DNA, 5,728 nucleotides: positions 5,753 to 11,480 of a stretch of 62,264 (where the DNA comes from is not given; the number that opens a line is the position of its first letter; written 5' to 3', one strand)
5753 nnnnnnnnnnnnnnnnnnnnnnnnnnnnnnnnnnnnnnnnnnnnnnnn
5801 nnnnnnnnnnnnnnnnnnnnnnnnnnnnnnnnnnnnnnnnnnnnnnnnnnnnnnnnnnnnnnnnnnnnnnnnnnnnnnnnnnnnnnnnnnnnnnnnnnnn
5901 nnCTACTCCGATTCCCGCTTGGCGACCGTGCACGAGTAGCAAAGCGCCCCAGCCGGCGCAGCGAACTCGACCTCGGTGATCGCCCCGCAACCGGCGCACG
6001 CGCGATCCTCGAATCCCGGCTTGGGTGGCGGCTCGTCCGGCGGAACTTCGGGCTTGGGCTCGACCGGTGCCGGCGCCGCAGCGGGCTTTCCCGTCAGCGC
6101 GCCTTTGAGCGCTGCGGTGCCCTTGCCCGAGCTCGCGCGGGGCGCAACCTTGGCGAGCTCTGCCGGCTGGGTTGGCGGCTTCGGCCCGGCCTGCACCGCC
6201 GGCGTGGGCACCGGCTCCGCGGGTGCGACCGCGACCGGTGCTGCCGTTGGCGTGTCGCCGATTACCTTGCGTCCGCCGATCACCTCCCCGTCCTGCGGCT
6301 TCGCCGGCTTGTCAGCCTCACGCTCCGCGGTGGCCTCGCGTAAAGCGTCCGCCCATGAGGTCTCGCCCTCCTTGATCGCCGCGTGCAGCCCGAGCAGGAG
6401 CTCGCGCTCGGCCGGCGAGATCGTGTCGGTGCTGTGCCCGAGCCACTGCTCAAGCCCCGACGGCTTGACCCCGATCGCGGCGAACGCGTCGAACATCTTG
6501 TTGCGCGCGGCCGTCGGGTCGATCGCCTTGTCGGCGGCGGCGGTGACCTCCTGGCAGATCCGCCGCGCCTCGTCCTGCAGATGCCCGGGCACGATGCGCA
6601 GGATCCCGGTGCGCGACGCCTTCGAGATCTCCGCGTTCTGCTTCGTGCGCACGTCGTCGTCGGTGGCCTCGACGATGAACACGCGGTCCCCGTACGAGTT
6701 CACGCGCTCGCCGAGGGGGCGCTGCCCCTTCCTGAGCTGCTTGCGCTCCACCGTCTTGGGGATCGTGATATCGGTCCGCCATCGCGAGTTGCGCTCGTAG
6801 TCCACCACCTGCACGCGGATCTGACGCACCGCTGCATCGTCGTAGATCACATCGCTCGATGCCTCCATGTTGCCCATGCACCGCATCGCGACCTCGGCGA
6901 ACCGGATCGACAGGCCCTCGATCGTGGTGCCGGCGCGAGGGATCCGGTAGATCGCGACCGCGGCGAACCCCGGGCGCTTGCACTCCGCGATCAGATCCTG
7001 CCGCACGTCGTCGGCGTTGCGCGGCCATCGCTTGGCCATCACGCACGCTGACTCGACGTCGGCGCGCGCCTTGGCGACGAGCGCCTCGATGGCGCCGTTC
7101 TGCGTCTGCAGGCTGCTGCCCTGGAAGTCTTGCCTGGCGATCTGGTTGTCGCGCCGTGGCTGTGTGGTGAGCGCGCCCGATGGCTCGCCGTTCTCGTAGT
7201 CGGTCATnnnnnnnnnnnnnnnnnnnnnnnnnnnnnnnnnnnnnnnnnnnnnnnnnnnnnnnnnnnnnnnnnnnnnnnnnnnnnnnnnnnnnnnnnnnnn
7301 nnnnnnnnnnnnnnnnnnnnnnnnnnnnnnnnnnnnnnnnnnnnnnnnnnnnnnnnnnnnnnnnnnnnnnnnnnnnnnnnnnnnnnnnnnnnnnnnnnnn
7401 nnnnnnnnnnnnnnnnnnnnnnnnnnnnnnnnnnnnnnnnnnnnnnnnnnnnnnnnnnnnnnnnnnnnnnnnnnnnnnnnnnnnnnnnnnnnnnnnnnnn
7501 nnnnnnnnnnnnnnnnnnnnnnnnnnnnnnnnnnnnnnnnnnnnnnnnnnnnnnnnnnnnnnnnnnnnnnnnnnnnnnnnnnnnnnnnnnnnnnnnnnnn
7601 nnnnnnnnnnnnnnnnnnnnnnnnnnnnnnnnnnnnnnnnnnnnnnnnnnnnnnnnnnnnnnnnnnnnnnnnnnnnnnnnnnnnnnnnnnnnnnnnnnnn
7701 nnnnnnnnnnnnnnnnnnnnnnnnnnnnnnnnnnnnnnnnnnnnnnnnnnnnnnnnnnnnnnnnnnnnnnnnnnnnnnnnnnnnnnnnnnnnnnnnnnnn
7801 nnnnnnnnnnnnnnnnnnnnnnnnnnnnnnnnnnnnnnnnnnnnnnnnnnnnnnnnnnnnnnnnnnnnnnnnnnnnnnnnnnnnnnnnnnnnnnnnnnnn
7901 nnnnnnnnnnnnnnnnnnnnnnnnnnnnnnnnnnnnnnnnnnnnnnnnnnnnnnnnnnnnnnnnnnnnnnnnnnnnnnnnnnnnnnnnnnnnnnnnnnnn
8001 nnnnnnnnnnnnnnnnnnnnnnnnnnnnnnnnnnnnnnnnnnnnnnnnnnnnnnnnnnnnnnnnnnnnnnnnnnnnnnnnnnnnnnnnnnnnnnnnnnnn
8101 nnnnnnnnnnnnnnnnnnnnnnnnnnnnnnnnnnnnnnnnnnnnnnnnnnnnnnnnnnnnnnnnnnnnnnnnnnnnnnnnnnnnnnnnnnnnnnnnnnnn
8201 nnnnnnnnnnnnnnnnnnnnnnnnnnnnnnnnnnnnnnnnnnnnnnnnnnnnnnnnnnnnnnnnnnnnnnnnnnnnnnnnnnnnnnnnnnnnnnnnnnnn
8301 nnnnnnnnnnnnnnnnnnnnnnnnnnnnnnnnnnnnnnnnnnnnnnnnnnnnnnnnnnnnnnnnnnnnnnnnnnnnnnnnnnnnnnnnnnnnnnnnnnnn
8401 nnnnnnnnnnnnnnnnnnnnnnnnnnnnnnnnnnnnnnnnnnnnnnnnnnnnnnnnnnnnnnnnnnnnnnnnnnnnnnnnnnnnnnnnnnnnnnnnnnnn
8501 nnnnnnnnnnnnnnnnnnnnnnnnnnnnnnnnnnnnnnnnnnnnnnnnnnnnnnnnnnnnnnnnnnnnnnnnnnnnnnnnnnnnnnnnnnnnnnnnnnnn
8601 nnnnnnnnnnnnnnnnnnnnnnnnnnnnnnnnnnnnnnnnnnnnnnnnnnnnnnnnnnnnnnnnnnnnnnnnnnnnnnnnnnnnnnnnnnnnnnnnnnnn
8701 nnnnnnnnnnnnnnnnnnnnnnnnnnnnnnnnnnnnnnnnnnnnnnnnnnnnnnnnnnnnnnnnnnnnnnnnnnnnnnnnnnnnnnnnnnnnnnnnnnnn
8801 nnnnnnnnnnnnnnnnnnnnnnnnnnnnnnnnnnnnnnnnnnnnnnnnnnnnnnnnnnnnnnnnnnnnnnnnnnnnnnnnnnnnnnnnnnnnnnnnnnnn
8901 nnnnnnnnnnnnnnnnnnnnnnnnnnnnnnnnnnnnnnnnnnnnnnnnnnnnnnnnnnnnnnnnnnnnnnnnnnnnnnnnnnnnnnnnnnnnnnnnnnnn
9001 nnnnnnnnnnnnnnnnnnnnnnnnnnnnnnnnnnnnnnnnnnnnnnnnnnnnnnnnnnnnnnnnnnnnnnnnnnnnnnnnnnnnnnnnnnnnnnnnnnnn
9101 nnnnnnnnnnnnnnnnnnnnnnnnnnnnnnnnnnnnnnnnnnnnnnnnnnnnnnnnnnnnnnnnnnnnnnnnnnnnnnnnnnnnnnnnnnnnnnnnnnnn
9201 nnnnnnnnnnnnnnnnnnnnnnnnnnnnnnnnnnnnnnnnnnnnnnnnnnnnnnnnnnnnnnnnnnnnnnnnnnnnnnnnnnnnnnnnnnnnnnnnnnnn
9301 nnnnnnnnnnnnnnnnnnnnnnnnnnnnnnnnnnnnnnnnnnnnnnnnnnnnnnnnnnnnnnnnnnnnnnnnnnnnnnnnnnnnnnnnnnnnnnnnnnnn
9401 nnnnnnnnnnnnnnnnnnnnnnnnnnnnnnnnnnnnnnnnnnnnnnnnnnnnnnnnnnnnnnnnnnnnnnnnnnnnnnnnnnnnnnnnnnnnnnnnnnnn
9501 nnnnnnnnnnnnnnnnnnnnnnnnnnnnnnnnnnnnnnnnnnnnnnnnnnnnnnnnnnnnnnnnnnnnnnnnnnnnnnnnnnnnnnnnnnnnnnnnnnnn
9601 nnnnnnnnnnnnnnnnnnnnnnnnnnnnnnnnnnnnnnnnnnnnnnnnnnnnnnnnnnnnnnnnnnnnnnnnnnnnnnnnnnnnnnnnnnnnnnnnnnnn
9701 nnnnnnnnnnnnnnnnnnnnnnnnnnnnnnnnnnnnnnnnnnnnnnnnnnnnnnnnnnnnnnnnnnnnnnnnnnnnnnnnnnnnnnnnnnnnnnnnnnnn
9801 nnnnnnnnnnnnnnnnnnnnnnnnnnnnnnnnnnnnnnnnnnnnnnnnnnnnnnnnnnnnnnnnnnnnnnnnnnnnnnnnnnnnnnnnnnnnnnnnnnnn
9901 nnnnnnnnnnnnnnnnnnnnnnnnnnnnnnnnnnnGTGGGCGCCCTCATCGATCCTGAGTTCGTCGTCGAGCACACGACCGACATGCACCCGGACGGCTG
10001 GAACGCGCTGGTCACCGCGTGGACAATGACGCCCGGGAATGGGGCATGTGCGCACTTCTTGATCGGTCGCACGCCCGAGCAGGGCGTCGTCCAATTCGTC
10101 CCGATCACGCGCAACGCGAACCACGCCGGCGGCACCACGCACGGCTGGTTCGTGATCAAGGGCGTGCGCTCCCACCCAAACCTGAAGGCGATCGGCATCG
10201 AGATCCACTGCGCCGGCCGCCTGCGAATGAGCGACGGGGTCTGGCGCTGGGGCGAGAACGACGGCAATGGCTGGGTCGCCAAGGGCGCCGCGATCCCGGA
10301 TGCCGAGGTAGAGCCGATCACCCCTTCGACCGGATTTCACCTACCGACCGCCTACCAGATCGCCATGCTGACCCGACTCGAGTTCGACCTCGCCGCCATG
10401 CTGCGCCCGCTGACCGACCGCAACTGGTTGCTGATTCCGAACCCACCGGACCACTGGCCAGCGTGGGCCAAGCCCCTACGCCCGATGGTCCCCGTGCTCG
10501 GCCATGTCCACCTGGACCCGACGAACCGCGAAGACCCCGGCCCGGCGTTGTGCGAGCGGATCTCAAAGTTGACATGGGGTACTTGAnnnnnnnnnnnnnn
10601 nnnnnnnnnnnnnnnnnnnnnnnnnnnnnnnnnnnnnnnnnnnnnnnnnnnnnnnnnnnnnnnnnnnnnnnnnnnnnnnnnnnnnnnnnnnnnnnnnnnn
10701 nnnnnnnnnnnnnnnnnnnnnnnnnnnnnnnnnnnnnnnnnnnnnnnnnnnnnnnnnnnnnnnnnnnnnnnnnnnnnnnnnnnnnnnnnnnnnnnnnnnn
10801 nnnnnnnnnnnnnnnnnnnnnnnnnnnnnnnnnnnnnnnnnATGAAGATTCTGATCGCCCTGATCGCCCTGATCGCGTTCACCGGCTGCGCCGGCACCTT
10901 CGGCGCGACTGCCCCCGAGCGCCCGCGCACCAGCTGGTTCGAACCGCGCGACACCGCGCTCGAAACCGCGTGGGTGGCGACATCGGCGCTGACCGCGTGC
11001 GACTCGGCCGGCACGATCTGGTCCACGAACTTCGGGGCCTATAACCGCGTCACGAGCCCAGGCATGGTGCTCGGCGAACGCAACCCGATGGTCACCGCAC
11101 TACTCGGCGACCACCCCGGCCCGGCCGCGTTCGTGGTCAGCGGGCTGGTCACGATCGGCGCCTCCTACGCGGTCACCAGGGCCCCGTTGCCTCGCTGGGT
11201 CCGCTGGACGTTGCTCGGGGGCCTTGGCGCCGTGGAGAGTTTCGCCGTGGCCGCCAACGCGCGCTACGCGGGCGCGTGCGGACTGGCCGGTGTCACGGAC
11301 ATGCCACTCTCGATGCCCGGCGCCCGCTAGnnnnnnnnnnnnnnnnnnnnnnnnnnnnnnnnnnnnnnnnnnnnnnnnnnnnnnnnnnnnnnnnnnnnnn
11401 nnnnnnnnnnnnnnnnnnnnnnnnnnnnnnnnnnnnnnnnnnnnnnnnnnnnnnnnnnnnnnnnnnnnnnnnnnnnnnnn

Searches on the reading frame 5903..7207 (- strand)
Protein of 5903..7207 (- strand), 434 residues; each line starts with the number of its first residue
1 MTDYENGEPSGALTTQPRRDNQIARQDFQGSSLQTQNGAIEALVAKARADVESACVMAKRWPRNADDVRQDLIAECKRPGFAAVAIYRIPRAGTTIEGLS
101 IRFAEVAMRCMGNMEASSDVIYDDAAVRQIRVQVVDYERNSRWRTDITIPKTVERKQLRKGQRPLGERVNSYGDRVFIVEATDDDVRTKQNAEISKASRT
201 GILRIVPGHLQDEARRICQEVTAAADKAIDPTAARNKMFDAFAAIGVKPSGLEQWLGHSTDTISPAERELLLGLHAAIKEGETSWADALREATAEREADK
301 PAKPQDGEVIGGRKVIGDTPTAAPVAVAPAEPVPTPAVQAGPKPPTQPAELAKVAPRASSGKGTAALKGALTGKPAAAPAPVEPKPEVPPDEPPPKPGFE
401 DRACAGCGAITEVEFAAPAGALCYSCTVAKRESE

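Call 27: search_protein_families(library=pfam, alignment_id=A5, max_evalue=0.001)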
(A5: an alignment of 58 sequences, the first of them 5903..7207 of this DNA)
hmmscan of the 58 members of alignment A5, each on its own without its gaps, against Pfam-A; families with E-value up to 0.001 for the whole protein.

A. member 1, window:5903-7207:- (434 aa): 0 families

B. families by the number of members that match (of 58 scanned): 21 families
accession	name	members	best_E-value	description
PF10065.14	DUF2303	1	6.9e-35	Uncharacterized conserved protein (DUF2303)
PF09588.16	YqaJ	1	2.9e-25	YqaJ-like viral recombinase domain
PF04865.19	Baseplate_J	1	4.5e-23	Baseplate J-like protein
PF02768.20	DNA_pol3_beta_3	1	5.3e-21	DNA polymerase III beta subunit, C-terminal domain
PF00712.24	DNA_pol3_beta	1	2.5e-19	DNA polymerase III beta subunit, N-terminal domain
PF02767.21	DNA_pol3_beta_2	1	4.5e-18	DNA polymerase III beta subunit, central domain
PF01555.25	N6_N4_Mtase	1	5.1e-16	DNA methylase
PF03551.20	PadR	1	1.6e-10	Transcriptional regulator PadR-like family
PF05866.16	RusA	1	4.3e-09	Endodeoxyribonuclease RusA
PF01510.30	Amidase_2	1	4.9e-09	N-acetylmuramoyl-L-alanine amidase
PF00271.37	Helicase_C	1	1.6e-08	Helicase conserved C-terminal domain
PF24963.1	DUF7768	1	5.8e-08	Domain of unknown function (DUF7768)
PF04851.21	ResIII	1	1.2e-06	Type III restriction enzyme, res subunit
PF04233.19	Phage_Mu_F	1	3.3e-06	Phage Mu protein F like protein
PF17236.8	SU10_MCP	1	4.1e-06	SU10 major capsid protein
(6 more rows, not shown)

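Call 28: search_protein_families(library=phrogs, alignment_id=A5, max_evalue=0.00001)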
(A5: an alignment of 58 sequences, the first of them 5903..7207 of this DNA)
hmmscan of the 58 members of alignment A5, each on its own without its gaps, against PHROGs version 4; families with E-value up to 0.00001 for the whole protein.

A. member 1, window:5903-7207:- (434 aa): 1 family
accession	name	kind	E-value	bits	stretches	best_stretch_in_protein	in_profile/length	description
phrog_3657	-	unknown function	1.2e-54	186.4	1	25-303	6-267/289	-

B. families by the number of members that match (of 58 scanned): 47 families (the first 25 are shown)
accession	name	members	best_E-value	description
phrog_16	-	2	2.7e-37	DNA helicase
phrog_38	-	1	6.9e-67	terminase large subunit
phrog_947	-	1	3.8e-66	DNA polymerase processivity factor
phrog_62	-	1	2.5e-58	DNA helicase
phrog_434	-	1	1.1e-57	RecE-like recombination exonuclease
phrog_3657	-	1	1.2e-54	-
phrog_210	-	1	4.2e-46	-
phrog_67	-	1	5.6e-38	DNA methyltransferase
phrog_6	-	1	2.6e-35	baseplate wedge subunit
phrog_9804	-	1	1.5e-29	-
phrog_9953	-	1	1.1e-25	major head protein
phrog_5573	-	1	4.3e-24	terminase large subunit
phrog_4758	-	1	2.9e-22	terminase large subunit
phrog_241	-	1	5.6e-16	head morphogenesis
phrog_14242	-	1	2e-15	major head protein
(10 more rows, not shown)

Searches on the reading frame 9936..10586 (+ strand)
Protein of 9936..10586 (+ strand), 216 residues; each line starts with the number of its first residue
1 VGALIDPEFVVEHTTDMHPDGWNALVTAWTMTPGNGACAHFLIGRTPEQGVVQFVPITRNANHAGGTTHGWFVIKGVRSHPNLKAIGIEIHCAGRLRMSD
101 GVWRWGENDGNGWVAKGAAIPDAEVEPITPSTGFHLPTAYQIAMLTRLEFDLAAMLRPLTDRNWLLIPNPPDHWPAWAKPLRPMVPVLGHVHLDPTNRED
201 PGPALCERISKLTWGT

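Call 73: search_protein_families(library=phrogs, max_evalue=0.1, proteins=[window:9936-10586:+])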
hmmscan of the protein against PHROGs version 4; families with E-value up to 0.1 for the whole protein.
window:9936-10586:+ (216 aa): 4 families
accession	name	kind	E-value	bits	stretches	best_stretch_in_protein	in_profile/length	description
phrog_1794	-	lysis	3.9e-07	30.8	1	4-97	53-137/336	amidase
phrog_9611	-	lysis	6.2e-05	23.7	1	32-90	51-100/246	endolysin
phrog_833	-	lysis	0.0019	19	1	7-90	30-99/294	endolysin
phrog_3088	-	lysis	0.039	14.7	1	7-90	24-93/248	amidase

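Call 88: search_dna_similar(query=window:9936-10586:+, collection=plasmids, mode=protein, max_rows=12, max_evalue=0.001)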
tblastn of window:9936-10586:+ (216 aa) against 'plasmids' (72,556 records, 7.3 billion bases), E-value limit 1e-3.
No match.

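Call 89: search_dna_similar(query=window:9936-10586:+, collection=phages, mode=protein, max_rows=12, max_evalue=0.001)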
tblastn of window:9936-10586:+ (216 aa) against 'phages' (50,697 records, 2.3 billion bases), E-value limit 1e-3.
No match.

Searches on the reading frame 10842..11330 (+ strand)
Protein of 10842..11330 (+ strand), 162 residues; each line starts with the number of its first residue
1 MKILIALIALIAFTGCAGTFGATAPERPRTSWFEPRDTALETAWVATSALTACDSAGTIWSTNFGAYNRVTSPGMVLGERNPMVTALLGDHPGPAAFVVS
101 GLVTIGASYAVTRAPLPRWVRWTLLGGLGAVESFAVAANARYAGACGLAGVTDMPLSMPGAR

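Call 51: search_protein_families(library=ncbifam, max_evalue=0.1, proteins=[window:10842-11330:+])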
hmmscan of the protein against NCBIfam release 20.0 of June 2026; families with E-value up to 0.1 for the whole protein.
window:10842-11330:+ (162 aa): 0 families

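Call 73: search_protein_families(library=phrogs, max_evalue=0.1, proteins=[window:10842-11330:+])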
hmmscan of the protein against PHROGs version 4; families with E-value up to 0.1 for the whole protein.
window:10842-11330:+ (162 aa): 1 family
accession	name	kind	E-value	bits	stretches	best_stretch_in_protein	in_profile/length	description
phrog_2953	-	unknown function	0.026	15.8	1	8-51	6-49/116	-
